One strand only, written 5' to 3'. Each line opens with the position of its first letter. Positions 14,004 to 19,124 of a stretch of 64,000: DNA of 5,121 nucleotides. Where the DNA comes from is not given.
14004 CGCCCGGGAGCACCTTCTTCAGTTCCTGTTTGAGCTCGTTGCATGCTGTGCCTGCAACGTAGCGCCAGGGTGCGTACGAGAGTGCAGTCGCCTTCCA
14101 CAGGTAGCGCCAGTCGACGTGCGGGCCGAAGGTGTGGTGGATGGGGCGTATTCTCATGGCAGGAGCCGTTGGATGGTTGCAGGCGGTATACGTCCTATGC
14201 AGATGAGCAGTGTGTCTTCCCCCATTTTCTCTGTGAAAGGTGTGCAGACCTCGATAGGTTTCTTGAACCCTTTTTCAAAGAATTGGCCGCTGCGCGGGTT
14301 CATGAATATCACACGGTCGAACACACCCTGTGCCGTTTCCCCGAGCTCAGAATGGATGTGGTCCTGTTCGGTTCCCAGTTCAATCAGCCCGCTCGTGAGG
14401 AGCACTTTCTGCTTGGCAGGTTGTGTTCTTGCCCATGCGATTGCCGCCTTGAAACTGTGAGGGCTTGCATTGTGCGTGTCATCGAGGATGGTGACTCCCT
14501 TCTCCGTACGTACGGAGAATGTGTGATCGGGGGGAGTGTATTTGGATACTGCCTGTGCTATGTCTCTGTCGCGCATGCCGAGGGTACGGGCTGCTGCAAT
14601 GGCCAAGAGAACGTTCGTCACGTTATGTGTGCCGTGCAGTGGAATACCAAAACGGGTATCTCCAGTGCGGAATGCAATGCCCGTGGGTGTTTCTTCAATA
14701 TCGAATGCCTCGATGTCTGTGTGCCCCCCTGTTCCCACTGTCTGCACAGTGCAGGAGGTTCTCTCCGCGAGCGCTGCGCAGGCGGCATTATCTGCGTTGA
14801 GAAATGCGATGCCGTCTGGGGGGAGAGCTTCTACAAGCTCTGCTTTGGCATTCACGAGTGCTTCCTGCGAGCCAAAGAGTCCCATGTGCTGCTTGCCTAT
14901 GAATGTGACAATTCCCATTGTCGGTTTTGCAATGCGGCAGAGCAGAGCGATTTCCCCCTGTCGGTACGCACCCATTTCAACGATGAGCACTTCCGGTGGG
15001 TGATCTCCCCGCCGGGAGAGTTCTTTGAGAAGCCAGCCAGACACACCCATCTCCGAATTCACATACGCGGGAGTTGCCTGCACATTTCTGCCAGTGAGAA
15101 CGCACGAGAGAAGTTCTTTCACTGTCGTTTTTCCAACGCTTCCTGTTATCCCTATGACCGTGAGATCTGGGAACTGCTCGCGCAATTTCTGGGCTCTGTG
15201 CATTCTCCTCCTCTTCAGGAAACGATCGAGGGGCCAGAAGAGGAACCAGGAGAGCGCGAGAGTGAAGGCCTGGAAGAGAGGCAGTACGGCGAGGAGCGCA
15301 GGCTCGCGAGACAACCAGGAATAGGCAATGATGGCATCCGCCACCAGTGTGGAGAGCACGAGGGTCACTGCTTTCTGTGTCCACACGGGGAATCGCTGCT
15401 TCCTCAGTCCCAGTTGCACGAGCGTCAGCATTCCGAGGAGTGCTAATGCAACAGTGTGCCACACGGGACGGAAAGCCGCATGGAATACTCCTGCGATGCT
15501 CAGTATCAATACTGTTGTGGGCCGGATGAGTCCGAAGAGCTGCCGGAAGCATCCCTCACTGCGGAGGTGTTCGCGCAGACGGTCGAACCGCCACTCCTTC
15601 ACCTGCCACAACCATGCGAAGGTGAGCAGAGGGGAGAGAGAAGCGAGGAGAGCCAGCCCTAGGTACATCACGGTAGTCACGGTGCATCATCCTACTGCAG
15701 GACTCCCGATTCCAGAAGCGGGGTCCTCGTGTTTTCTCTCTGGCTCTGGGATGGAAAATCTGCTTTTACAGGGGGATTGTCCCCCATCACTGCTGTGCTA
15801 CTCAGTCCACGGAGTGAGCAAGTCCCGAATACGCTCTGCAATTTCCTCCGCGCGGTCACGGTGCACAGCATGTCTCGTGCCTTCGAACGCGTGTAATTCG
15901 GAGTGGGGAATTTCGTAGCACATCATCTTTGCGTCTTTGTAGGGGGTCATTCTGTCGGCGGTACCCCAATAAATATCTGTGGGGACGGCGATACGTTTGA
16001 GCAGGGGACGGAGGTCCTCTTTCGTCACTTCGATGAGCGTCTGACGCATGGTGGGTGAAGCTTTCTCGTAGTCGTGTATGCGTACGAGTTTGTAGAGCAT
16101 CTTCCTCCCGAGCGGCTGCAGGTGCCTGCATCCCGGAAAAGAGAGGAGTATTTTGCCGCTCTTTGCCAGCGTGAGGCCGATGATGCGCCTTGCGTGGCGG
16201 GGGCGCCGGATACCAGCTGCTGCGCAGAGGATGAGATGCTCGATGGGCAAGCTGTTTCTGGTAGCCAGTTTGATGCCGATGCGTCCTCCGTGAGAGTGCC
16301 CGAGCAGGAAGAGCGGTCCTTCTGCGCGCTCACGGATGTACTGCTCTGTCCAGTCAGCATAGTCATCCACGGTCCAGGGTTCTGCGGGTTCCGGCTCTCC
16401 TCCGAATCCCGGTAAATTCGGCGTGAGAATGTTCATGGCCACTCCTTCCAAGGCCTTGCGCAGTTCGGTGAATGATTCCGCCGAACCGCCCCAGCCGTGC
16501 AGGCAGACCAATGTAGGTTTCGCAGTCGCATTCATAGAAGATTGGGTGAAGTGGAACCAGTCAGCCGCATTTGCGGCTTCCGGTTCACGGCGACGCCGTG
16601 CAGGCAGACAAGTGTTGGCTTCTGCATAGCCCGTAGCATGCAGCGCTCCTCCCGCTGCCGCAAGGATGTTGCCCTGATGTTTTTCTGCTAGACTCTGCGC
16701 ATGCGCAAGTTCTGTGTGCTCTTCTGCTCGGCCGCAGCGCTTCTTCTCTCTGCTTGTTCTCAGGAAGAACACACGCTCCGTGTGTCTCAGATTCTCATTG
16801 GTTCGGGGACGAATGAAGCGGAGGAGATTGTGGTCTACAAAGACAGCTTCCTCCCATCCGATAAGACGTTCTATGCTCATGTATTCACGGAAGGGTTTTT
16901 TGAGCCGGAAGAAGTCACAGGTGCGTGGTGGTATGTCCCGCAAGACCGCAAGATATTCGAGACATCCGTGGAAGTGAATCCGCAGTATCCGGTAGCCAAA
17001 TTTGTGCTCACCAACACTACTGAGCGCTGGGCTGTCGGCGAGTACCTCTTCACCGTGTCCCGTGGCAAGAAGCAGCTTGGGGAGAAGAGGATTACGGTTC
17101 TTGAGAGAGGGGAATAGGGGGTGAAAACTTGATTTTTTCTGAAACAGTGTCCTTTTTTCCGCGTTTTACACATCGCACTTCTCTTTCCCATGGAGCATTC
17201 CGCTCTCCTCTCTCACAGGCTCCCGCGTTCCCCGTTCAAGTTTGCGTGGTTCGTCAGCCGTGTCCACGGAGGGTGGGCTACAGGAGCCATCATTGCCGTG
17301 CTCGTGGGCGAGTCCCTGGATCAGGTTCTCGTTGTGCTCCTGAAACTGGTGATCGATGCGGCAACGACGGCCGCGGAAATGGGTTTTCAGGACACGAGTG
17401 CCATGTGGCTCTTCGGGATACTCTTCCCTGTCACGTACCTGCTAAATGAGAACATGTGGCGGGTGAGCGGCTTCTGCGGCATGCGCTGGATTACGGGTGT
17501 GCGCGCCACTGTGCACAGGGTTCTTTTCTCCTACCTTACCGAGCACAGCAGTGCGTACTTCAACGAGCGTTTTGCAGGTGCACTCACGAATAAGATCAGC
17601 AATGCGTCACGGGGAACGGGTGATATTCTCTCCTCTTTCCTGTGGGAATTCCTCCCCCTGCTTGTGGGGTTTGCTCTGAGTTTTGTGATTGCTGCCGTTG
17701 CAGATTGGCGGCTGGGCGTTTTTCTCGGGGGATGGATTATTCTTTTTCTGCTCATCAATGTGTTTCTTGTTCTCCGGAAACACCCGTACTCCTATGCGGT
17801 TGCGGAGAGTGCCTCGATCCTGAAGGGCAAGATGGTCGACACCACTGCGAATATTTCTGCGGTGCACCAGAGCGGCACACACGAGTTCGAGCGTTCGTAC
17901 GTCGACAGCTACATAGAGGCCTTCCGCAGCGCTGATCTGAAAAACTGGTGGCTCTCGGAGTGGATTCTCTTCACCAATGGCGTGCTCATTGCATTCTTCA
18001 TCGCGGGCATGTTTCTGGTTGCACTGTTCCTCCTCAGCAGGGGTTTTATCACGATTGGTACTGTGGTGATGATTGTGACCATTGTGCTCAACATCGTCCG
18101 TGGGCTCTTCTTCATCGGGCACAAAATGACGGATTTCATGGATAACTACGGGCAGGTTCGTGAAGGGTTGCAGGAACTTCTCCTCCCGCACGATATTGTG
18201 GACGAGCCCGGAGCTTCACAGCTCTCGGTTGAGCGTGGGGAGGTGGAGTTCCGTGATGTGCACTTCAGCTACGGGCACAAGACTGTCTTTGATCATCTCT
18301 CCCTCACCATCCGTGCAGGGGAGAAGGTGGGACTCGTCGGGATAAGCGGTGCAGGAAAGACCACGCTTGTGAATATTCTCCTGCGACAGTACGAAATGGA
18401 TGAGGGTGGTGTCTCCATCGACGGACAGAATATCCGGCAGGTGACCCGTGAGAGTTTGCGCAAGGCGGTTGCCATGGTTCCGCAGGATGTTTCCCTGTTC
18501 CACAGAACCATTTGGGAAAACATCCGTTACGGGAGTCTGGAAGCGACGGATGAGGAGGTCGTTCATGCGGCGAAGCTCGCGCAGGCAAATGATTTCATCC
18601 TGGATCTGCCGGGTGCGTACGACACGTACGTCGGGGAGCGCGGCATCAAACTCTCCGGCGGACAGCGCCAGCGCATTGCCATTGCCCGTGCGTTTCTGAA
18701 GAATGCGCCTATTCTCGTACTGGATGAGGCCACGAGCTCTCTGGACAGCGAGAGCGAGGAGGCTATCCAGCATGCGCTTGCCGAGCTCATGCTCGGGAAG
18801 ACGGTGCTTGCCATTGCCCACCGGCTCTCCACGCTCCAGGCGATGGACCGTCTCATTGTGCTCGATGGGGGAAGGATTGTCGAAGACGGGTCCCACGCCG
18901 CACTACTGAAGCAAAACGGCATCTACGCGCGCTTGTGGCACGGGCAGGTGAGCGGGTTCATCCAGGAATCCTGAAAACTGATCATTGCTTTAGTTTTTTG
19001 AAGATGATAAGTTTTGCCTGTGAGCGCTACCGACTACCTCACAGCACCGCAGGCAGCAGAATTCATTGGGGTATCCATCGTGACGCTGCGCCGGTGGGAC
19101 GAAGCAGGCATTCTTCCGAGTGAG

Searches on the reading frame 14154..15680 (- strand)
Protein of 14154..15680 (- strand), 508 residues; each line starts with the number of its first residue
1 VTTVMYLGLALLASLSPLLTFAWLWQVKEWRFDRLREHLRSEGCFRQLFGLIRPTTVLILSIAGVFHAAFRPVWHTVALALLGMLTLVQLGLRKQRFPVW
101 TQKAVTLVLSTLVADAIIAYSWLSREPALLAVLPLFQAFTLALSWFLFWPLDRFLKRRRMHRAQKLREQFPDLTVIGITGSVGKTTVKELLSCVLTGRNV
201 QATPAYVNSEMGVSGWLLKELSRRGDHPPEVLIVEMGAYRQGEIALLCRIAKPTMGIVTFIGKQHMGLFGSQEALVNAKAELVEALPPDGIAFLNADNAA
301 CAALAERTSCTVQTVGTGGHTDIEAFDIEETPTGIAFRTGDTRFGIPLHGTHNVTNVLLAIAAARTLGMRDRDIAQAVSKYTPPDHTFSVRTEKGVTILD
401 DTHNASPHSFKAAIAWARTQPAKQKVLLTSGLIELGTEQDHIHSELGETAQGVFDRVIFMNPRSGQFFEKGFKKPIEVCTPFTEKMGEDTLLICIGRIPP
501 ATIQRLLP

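Call 67: search_protein_families(library=pfam, proteins=[window:14154-15680:-], max_evalue=0.001)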
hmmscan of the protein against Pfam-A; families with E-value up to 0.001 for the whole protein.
window:14154-15680:- (508 aa): 2 families
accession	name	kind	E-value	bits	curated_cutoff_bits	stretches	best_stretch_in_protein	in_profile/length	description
PF08245.18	Mur_ligase_M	-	6.5e-33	114.8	24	1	178-364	1-200/200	Mur ligase middle domain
PF02875.26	Mur_ligase_C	-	6.8e-07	30.6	28.4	1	390-464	6-83/127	Mur ligase, glutamate ligase domain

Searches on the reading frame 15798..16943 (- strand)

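Call 67: search_protein_families(library=pfam, proteins=[window:15798-16943:-], max_evalue=0.001)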
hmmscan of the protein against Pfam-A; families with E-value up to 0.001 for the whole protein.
window:15798-16943:- (381 aa): 5 families
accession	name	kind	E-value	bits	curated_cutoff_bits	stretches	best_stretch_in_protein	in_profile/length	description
PF12697.13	Abhydrolase_6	-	1e-21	79.1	26.3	1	145-370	1-216/217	Alpha/beta hydrolase family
PF00561.26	Abhydrolase_1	-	3.3e-20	73.2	25.8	1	143-361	1-241/245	alpha/beta hydrolase fold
PF12146.15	Hydrolase_4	-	1.5e-17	64.2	27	1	141-364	3-238/239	Serine aminopeptidase, S33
PF00975.26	Thioesterase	-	1e-08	36.2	26.4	1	144-242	2-102/226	Thioesterase domain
PF06342.18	DUF1057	-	4.9e-06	26.2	21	1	135-255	28-148/297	Alpha/beta hydrolase of unknown function (DUF1057)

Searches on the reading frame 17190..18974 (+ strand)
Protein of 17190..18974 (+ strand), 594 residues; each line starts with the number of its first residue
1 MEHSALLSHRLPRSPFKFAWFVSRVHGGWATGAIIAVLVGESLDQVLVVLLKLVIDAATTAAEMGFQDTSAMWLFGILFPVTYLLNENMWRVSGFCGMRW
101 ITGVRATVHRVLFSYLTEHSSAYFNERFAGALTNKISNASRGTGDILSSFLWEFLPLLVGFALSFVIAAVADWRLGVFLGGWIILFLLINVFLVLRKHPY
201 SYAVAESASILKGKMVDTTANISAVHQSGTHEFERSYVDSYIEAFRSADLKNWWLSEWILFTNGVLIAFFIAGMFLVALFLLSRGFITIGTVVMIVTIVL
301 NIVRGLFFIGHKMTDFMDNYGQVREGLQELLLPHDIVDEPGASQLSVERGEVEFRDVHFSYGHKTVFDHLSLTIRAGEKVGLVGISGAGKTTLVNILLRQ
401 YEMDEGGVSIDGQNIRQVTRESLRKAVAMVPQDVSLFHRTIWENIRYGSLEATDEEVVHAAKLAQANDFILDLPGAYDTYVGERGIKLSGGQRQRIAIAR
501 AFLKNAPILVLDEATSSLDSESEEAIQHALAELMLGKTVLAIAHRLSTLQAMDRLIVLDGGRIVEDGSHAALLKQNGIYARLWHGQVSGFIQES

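Call 69: search_protein_families(library=pfam, proteins=[window:17190-18974:+], max_evalue=0.001)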
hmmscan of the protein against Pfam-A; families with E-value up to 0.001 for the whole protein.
window:17190-18974:+ (594 aa): 6 families
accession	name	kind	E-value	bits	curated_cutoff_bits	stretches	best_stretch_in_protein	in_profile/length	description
PF00005.33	ABC_tran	-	3.8e-35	121.9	25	1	368-516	2-137/137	ABC transporter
PF00664.28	ABC_membrane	-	2.6e-10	40.9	28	1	33-300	4-268/274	ABC transporter transmembrane region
PF02463.25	SMC_N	-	1.6e-06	28.2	40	1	394-556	97-209/220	RecF/RecN/SMC N terminal domain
PF03193.22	RsgA_GTPase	-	0.00013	22.3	30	1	337-421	66-150/174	RsgA GTPase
PF13191.12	AAA_16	-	0.00025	22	32.6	1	375-535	20-161/167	AAA ATPase domain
PF01926.29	MMR_HSR1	-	0.0007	20.1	21.9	0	379-524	1-95/113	50S ribosome-binding GTPase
